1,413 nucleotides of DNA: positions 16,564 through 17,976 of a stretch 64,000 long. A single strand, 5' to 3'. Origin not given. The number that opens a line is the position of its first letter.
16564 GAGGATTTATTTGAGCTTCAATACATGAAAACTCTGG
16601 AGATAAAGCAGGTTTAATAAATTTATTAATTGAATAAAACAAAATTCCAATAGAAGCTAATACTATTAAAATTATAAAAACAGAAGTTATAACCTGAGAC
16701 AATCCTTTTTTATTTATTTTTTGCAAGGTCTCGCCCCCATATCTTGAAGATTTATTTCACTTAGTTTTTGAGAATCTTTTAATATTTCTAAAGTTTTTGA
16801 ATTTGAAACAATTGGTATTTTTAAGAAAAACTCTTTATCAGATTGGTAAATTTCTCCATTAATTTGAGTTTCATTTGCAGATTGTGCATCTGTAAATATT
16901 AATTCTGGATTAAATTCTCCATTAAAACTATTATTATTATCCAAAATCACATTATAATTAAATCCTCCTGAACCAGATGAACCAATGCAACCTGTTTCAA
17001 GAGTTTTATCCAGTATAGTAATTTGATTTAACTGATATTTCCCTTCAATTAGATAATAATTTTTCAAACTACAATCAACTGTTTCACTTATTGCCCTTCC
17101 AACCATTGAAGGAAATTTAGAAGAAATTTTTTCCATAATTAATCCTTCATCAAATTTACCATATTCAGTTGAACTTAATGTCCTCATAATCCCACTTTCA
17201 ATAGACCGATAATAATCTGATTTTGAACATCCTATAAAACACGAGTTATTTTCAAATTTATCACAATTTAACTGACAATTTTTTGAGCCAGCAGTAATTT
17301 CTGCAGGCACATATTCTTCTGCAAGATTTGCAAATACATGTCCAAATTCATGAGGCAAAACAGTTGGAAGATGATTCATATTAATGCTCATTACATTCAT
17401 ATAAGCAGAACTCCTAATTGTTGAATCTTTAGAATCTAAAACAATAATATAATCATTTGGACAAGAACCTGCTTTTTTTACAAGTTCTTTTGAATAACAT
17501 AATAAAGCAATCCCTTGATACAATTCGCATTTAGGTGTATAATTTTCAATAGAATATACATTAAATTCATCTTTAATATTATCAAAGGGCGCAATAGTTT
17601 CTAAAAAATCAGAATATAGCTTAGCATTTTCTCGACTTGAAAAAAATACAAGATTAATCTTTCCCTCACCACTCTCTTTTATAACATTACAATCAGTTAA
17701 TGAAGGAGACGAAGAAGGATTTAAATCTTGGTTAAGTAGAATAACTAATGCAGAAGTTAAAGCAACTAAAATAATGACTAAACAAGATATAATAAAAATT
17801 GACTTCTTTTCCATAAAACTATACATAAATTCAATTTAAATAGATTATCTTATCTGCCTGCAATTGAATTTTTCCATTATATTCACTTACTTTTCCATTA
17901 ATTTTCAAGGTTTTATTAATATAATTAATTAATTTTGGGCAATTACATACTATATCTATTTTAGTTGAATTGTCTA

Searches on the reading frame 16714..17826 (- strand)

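Call 10: search_protein_families(library=pfam, max_evalue=0.001, proteins=[window:16714-17826:-])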
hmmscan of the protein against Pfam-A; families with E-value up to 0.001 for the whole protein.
window:16714-17826:- (370 aa): 1 family
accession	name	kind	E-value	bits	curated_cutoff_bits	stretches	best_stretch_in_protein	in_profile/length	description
PF09471.16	Peptidase_M64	-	7.3e-05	22.5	26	0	116-176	103-165/302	IgA Peptidase M64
